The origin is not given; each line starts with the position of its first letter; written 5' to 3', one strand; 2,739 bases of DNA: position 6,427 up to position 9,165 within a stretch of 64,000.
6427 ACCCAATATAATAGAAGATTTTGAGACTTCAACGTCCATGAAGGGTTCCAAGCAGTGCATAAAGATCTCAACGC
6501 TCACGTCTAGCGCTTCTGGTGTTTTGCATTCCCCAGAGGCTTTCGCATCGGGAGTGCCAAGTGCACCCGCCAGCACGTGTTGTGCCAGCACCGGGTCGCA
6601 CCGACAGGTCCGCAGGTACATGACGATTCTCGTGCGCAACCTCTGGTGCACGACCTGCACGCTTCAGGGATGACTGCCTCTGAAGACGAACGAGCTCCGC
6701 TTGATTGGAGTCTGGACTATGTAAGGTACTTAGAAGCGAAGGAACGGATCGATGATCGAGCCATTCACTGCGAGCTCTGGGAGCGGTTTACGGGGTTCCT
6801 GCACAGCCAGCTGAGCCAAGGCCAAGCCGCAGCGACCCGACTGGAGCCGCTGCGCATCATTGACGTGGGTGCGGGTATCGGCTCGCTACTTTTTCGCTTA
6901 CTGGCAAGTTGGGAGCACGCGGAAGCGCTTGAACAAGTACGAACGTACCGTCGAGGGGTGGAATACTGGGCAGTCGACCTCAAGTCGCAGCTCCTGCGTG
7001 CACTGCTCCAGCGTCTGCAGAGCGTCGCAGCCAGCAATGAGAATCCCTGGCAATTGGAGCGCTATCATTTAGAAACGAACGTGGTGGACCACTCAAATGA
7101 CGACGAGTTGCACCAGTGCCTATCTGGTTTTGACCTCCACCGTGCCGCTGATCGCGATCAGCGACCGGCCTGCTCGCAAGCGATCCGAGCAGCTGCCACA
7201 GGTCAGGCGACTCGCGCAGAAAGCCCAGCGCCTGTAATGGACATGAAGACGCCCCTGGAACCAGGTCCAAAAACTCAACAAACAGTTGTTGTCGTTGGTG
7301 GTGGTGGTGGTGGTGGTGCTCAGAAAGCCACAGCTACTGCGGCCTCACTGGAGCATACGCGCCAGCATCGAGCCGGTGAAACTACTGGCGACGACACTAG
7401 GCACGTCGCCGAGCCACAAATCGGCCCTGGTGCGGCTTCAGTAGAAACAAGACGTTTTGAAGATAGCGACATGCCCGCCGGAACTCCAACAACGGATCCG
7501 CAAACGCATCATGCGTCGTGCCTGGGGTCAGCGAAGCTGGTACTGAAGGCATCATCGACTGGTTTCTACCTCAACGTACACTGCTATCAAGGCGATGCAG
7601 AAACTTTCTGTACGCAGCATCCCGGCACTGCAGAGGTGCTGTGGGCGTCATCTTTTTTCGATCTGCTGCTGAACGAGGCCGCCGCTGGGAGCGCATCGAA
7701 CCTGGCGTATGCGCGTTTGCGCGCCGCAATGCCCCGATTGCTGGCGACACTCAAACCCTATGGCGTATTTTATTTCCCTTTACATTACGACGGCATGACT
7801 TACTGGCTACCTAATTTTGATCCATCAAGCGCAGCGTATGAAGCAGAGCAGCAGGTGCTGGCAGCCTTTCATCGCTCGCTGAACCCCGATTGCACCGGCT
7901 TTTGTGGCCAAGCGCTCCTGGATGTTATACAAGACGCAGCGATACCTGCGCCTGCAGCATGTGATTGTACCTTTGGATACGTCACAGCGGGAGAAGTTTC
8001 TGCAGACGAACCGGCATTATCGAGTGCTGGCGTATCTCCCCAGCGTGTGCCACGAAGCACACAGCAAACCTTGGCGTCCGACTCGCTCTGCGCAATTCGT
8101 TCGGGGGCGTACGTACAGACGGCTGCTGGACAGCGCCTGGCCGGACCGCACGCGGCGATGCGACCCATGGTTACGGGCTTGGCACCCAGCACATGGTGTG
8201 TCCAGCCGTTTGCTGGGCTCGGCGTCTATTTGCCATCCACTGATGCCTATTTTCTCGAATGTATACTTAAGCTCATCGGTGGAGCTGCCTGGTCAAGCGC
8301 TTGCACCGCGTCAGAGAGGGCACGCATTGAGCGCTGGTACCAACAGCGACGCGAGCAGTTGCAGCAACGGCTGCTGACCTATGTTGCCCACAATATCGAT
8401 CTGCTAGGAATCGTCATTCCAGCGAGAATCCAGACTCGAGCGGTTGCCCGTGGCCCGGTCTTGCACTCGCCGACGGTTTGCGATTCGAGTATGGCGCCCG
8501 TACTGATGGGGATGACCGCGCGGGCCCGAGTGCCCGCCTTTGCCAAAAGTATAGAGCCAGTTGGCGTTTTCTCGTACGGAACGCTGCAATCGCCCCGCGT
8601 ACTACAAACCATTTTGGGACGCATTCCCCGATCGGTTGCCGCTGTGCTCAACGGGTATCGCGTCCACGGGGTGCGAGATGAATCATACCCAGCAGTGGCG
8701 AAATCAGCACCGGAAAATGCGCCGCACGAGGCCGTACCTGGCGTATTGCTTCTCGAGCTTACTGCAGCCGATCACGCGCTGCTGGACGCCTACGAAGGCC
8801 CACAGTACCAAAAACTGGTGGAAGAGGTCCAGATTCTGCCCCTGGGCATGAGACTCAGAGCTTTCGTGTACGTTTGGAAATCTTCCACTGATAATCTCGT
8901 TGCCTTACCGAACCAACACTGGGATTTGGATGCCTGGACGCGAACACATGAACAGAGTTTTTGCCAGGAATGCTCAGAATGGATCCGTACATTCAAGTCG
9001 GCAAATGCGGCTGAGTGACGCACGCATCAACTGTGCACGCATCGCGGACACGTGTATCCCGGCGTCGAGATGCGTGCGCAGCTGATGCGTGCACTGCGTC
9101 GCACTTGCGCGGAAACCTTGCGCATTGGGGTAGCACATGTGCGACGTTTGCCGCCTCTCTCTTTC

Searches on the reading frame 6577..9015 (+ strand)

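Call 72: search_protein_families(library=pfam, proteins=[window:6577-9015:+], max_evalue=0.001)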
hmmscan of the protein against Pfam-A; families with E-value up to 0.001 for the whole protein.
window:6577-9015:+ (813 aa): 1 family
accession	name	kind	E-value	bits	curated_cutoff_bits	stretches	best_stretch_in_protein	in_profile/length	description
PF06094.17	GGACT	-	3.6e-16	60.2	22.8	1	664-783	1-119/120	Gamma-glutamyl cyclotransferase, AIG2-like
